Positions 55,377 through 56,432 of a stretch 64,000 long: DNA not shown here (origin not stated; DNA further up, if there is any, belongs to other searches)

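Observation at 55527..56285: Uma2-family PD-(D/E)XK-like domain anchored in the membrane, an unusual architecture expanded to five copies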

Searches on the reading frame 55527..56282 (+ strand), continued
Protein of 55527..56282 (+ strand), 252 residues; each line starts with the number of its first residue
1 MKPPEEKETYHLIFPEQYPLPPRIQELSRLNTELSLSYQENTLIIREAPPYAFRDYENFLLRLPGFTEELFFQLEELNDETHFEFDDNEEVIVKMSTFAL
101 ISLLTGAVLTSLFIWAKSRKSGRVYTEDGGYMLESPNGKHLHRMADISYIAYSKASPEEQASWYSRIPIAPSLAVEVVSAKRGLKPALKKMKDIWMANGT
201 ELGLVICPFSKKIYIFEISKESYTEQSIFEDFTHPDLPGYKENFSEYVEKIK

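Call 40: search_solved_structures(query=A3, max_evalue=0.01, show_alignments=4)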
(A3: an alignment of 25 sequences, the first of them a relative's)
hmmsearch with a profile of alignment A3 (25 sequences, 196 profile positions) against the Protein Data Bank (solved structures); distinct sequences matched with E-value up to 0.01: 4.
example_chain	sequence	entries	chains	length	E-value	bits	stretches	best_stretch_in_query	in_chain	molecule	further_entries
1wdj_A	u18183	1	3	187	6.5e-47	162.6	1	12-194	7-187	hypothetical protein TT1808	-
6okh_A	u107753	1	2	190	1.9e-14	56.6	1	39-194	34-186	Uncharacterized protein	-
3ot2_A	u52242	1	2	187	8.1e-14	54.6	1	90-193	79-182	Uncharacterized protein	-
9y1l_A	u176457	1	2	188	9.3e-12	47.8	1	39-193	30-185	Putative restriction endonuclease domain-containing protein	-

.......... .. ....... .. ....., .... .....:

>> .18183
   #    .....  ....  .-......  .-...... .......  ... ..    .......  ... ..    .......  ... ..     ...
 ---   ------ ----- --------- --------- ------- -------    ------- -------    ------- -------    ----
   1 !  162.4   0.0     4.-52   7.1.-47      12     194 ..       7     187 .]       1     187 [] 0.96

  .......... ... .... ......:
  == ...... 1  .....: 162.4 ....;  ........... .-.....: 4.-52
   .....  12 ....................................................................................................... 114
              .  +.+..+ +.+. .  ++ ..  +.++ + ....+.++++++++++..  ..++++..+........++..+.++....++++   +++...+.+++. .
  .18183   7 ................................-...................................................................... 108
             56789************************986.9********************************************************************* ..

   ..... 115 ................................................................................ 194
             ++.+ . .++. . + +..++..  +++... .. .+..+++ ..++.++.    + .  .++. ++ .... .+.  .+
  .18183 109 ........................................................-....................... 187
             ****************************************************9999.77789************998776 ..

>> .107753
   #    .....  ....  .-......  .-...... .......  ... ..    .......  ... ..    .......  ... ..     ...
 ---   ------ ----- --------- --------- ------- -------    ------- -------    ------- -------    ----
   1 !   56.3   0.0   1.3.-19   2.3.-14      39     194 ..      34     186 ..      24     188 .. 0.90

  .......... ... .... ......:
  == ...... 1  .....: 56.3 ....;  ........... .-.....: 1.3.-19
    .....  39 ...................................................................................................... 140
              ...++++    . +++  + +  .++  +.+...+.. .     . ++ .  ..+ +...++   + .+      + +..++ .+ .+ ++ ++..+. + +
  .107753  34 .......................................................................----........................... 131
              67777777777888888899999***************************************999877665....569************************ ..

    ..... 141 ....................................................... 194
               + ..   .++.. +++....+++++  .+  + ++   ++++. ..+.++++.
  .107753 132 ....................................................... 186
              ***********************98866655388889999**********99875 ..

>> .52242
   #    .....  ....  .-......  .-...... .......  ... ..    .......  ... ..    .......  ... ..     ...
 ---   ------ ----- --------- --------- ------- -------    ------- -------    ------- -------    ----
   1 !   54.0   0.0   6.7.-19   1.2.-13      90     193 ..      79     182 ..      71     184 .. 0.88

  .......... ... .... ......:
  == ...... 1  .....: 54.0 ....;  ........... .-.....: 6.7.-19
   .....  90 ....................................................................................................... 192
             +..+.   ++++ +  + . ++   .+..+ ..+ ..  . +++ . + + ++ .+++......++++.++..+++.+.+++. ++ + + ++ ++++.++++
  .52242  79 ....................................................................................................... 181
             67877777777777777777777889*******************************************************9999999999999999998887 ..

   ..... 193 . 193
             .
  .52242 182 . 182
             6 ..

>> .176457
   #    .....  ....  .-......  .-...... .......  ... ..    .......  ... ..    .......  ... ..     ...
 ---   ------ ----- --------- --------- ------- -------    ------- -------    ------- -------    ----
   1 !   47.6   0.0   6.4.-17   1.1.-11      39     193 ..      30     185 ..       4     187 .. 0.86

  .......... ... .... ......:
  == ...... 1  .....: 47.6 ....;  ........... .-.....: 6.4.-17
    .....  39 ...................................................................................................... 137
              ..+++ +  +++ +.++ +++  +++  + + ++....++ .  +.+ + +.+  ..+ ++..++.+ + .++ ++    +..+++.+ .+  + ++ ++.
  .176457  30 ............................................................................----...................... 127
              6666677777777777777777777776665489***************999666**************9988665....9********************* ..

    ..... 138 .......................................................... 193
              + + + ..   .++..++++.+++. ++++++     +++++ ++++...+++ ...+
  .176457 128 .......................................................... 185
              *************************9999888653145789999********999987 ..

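Call 44: find_encoding_contigs(protein=P0012, flank=4000, max_places=3)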
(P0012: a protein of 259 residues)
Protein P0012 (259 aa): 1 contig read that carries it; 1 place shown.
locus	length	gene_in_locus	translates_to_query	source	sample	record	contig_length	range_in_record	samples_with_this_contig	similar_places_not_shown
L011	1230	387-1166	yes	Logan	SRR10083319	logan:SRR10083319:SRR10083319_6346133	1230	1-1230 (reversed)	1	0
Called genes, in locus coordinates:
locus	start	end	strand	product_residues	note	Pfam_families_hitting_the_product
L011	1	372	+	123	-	?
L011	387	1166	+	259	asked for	PF05685:Uma2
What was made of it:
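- Tried and rejected: The contig of P0012, the key homologue with a charged helix, is only 1.2 kb and gave no context (call 44).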

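Call 47: find_encoding_contigs(protein=P0009, flank=6000, max_places=2)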
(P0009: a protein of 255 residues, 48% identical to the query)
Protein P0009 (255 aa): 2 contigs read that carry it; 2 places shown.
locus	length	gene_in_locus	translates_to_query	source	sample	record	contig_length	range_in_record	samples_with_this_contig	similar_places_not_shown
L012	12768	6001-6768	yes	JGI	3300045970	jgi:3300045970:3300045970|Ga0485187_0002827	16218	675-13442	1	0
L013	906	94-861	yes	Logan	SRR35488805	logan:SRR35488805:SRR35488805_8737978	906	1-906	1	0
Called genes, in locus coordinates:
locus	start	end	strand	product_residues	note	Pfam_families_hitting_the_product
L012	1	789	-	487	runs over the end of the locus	?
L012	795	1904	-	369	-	PF00364:Biotin_lipoyl (faint), PF25917:BSH_RND, PF25919:BSH_CusB, PF25973:BSH_CzcB, PF25984:BSH_YknX (faint), PF25893:HH_CzcB (weak), PF25989:YknX_C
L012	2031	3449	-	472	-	PF02321:OEP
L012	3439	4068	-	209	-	PF00440:TetR_N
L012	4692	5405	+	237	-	PF03938:OmpH (weak), PF26618:DUF8196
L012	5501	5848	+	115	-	-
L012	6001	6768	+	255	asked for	PF05685:Uma2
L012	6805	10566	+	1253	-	PF00176:SNF2-rel_dom, PF00270:DEAD, PF04851:ResIII, PF00271:Helicase_C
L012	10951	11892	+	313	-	PF12784:PDDEXK_2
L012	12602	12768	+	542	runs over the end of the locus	-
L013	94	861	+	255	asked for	PF05685:Uma2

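Call 48: find_encoding_contigs(protein=P0006, flank=6000, max_places=2)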
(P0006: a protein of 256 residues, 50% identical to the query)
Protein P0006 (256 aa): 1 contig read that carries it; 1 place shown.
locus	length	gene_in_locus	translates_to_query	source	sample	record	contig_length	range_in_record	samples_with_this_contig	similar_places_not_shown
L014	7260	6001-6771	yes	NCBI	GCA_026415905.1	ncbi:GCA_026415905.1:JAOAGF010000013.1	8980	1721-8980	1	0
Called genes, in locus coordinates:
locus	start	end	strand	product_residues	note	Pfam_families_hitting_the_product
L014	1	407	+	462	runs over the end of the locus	PF04371:PAD_porph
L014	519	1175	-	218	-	PF01420:Methylase_S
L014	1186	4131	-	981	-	PF04313:HSDR_N, PF04851:ResIII, PF00270:DEAD, PF18766:SWI2_SNF2, PF22679:T1R_D3-like, PF12008:EcoR124_C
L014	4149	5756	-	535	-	PF12161:HsdM_N, PF02384:N6_Mtase, PF07669:Eco57I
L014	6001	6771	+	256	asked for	PF05685:Uma2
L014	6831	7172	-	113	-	PF01420:Methylase_S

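Call 49: find_encoding_contigs(protein=P0001, flank=6000, max_places=2)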
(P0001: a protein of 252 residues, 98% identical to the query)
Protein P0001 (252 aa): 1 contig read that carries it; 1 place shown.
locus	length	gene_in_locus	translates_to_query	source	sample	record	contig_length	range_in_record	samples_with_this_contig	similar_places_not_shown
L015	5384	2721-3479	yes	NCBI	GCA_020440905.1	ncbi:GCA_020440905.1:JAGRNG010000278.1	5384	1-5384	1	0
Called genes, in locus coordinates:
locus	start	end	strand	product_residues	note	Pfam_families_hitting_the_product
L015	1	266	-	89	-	PF01637:ATPase_2 (weak), PF13173:AAA_14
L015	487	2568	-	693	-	PF13205:Big_5, PF07603:Lcl_C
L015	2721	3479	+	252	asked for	PF05685:Uma2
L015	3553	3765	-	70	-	-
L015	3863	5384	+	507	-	PF01637:ATPase_2 (weak), PF14516:AAA_35, PF13173:AAA_14 (weak), PF13401:AAA_22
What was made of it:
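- Tried and rejected: Only L015, the same locus in a near-identical Leptospiraceae MAG, shares the arrangement (call 49).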

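Call 51: search_protein_families(library=pfam, proteins=[L002:4883-8713:+, L004:1481-3577:+, L009:2573-3640:+, L009:4817-5224:-, L006:3050-3760:+, L007:4863-5576:+, L003:1322-2011:+, L001:5775-6659:-, L006:4617-6224:-, L009:5832-8456:+], max_evalue=0.0001)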
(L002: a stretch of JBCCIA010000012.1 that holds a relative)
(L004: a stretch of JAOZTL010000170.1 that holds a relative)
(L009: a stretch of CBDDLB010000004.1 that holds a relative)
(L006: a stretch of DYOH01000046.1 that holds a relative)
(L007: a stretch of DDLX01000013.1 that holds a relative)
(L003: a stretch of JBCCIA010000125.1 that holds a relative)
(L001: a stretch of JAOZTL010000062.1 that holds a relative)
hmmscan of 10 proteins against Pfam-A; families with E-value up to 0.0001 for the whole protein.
L002:4883-8713:+ (1277 aa): 4 families
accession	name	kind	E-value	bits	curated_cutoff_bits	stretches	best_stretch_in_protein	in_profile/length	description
PF00176.29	SNF2-rel_dom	-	3.3e-67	227.1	24.9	1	936-1212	1-290/290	SNF2-related domain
PF00270.35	DEAD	-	6e-08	33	26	1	959-1062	22-132/167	DEAD/DEAH box helicase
PF04851.21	ResIII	-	1.4e-07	32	22.5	1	932-1086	3-163/164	Type III restriction enzyme, res subunit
PF00271.37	Helicase_C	-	6.5e-05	23.6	23.5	0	1228-1277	7-54/110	Helicase conserved C-terminal domain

L004:1481-3577:+ (698 aa): 1 family
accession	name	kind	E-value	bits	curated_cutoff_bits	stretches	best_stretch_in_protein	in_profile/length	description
PF00291.31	PALP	-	1.6e-17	64.2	35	1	399-689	23-295/295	Pyridoxal-phosphate dependent enzyme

L009:2573-3640:+ (355 aa): 1 family
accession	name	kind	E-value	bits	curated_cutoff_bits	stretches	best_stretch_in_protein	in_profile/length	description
PF07998.17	Peptidase_M54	-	3.2e-14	53.8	24.4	1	203-311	84-192/194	Peptidase family M54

L009:4817-5224:- (135 aa): 1 family
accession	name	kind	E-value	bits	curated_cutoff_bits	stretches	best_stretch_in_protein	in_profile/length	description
PF01850.27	PIN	-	2.8e-10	41.3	23.6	1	6-124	1-117/120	PIN domain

L006:3050-3760:+ (236 aa): 0 families

L007:4863-5576:+ (237 aa): 1 family
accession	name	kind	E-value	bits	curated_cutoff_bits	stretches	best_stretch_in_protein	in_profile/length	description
PF00849.27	PseudoU_synth_2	-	4.2e-33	115.2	26.8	1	16-172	1-151/152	RNA pseudouridylate synthase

L003:1322-2011:+ (229 aa): 0 families

L001:5775-6659:- (294 aa): 0 families

L006:4617-6224:- (535 aa): 3 families
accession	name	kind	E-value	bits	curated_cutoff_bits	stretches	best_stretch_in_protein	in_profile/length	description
PF00015.26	MCPsignal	-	6.9e-32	111.1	34.6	1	352-500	9-171/172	Methyl-accepting chemotaxis protein (MCP) signalling domain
PF11845.13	Tll0287-like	-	2.4e-25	90.1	24.1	1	41-210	6-142/144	Tll0287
PF00672.30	HAMP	-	5.9e-05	23.7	25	0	265-295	22-52/53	HAMP domain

L009:5832-8456:+ (875 aa): 3 families
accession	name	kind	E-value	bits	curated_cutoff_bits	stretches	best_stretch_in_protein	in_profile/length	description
PF00133.28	tRNA-synt_1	-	3.3e-118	395.5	22.7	1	21-703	3-413/414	tRNA synthetases class I (I, L, M and V)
PF08264.19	Anticodon_1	-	1.6e-27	96.7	25.1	1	751-871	1-115/148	Anticodon-binding domain of tRNA ligase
PF09334.17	tRNA-synt_1g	-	2.6e-13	49.9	20.1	1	52-197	10-136/391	tRNA synthetases class I (M)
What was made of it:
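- Relatives sit in a type I R-M locus, upstream of SNF2 helicases and beside a PIN toxin (calls 47, 48, 51). Genomic contexts of relatives are heterogeneous and include housekeeping neighbours (call 51).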

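Call 53: search_protein_families(library=pfam, proteins=[P0012, P0075], max_evalue=0.1)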
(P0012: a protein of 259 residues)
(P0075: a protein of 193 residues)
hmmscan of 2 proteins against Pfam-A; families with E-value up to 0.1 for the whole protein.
P0012 (259 aa): 1 family
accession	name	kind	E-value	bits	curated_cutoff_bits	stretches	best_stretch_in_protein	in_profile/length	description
PF05685.18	Uma2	-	5.5e-13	49.2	27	1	73-236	2-153/172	Putative restriction endonuclease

P0075 (193 aa): 2 families
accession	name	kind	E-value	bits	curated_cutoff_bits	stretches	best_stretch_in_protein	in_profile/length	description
PF05685.18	Uma2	-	4.1e-37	127.7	27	1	27-189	9-171/172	Putative restriction endonuclease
PF03508.18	Connexin43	-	0.054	14.2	25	1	50-100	11-64/79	Gap junction alpha-1 protein (Cx43)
